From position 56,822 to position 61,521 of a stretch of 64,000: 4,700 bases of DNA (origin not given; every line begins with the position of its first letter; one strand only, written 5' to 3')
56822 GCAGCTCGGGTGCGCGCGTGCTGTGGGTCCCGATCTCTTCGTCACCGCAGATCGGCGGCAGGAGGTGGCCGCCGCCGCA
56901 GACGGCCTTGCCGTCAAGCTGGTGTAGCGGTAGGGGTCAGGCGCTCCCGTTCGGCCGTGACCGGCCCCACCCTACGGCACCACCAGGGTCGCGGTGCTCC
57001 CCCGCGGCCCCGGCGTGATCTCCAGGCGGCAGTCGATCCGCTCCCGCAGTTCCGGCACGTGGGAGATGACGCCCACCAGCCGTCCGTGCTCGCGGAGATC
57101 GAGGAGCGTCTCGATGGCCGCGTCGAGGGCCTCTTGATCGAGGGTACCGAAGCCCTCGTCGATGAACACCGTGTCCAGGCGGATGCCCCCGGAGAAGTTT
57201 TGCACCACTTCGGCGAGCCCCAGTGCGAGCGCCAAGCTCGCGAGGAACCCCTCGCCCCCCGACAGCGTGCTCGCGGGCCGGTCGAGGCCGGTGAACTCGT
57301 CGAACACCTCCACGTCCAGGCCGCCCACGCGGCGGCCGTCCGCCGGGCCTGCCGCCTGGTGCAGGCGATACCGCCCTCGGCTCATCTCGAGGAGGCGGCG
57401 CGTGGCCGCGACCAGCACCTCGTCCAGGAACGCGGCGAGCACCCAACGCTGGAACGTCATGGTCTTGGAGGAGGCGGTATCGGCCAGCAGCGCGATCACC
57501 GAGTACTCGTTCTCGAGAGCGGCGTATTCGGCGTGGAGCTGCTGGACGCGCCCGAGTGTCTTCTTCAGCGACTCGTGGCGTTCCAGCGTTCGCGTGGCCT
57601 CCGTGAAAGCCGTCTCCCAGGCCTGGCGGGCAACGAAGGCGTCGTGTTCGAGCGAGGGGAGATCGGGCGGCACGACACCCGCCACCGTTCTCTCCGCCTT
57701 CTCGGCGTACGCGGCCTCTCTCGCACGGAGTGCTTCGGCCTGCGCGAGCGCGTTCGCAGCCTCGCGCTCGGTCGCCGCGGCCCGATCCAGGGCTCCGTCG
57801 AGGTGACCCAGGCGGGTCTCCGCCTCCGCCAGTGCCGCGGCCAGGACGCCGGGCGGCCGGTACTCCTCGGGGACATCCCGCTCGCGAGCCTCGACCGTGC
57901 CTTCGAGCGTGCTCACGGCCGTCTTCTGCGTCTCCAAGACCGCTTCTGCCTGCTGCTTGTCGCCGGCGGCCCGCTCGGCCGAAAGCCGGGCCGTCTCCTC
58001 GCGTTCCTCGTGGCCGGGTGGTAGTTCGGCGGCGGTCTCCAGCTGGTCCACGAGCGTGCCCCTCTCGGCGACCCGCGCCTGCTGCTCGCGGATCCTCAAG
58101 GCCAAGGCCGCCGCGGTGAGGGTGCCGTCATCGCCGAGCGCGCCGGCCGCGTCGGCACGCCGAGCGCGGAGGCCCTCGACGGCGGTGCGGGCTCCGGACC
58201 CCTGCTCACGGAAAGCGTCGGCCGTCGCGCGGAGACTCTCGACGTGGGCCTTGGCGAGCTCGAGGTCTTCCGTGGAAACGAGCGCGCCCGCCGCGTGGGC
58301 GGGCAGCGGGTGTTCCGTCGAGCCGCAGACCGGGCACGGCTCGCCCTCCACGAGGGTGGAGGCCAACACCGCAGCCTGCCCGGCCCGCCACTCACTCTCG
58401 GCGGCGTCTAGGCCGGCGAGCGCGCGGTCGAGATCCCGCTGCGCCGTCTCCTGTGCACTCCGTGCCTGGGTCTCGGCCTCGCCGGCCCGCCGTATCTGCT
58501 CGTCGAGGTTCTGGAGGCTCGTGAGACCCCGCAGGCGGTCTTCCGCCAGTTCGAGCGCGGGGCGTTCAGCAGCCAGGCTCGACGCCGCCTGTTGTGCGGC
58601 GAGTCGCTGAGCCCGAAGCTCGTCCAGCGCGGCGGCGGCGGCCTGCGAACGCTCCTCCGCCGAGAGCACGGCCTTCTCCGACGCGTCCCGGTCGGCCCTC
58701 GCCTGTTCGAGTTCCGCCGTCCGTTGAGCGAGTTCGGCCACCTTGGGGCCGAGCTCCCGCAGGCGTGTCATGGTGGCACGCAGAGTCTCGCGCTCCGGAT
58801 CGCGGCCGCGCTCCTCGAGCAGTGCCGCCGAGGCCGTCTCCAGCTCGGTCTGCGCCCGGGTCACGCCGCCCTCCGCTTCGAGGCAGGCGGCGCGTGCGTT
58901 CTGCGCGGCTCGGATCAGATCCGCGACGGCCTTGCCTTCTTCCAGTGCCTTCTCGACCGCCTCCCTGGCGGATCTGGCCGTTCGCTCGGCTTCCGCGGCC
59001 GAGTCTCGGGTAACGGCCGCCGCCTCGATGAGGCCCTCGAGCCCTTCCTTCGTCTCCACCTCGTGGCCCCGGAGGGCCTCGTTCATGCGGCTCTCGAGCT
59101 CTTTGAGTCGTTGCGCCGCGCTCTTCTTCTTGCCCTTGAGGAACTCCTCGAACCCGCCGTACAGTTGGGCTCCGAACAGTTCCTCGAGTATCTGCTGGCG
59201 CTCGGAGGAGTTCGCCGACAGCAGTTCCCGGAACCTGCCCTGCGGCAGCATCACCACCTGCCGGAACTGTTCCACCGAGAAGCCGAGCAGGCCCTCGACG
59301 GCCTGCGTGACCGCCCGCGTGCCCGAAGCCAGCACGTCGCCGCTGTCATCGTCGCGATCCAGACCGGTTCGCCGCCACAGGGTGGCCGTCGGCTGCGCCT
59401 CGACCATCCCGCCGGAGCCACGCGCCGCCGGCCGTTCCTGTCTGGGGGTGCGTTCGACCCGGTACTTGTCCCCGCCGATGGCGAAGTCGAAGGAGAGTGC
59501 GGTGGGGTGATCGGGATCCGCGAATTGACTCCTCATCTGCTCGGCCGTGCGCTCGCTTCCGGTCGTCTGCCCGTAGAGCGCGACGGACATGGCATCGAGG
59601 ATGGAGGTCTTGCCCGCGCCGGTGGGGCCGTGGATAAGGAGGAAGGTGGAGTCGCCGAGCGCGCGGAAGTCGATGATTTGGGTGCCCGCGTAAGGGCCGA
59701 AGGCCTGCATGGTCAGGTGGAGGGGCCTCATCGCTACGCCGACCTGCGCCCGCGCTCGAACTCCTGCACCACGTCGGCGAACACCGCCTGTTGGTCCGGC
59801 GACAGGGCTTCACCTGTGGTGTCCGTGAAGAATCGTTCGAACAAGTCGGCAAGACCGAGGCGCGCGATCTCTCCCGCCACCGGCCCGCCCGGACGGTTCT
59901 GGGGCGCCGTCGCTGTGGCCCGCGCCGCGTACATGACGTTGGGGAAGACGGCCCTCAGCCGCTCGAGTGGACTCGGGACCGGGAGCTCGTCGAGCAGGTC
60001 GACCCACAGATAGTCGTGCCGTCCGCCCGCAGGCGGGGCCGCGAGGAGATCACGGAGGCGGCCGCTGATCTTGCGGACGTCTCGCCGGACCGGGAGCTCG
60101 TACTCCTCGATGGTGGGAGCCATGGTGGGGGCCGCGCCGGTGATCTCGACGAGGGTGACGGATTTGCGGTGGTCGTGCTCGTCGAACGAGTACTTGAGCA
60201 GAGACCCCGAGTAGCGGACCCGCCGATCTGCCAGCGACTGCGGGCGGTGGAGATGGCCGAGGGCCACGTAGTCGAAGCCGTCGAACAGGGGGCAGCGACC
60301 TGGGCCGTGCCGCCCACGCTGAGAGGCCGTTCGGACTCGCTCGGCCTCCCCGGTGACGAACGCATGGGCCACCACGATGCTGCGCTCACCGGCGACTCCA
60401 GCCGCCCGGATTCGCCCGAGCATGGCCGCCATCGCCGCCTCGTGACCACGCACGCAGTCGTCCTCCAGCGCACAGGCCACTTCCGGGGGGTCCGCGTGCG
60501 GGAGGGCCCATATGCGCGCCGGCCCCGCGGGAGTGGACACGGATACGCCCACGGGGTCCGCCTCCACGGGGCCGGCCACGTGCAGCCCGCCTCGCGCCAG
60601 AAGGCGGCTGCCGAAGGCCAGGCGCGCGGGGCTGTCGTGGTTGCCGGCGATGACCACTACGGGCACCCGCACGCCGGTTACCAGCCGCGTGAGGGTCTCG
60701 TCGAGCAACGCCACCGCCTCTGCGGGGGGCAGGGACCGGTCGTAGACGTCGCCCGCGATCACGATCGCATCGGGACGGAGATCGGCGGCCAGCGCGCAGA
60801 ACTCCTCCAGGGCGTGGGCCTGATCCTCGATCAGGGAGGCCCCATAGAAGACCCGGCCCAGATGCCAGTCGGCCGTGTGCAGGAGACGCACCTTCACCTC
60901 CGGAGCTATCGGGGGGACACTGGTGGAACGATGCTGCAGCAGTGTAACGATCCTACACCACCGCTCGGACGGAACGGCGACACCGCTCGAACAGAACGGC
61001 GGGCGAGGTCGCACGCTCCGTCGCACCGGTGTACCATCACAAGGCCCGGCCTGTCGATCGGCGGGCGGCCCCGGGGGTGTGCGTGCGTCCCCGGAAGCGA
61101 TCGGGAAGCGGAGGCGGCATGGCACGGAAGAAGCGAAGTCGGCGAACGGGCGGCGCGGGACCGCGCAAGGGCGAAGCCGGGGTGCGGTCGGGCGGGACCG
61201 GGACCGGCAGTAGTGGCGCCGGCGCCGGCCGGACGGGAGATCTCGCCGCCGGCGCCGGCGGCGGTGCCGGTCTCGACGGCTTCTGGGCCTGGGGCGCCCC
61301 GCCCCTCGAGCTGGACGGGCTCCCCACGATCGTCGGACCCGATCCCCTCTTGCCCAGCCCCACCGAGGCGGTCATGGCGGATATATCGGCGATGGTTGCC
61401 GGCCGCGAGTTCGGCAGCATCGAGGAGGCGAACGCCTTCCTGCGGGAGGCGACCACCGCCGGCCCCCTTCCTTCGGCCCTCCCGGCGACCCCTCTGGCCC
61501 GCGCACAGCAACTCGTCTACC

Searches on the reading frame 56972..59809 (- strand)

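Call 50: search_protein_families(library=pfam, proteins=[window:56972-59809:-], max_evalue=0.00001)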
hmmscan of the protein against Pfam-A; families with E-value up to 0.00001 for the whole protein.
window:56972-59809:- (945 aa): 4 families
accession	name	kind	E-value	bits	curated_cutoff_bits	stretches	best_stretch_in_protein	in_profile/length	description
PF13476.12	AAA_23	-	2.2e-19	71.3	27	1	32-246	2-197/201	AAA domain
PF13558.12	SbcC_Walker_B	-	4e-10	40.2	27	1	843-902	27-88/90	SbcC/RAD50-like, Walker B motif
PF13514.12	AAA_27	-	3.8e-07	30.4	22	1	27-85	1-57/206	AAA domain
PF13555.12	AAA_29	-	9.2e-06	25.8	27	0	40-82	12-50/61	P-loop containing region of AAA domain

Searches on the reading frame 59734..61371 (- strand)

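Call 50: search_protein_families(library=pfam, proteins=[window:59734-61371:-], max_evalue=0.00001)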
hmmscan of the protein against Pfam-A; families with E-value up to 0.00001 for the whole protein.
window:59734-61371:- (545 aa): 2 families
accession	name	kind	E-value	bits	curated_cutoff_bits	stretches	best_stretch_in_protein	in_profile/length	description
PF00149.33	Metallophos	-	5.7e-13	50.2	21.5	1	162-377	2-191/191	Calcineurin-like phosphoesterase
PF12320.13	SbcD_C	-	1e-09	39.1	24.4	1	429-518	2-93/94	Type 5 capsule protein repressor C-terminal domain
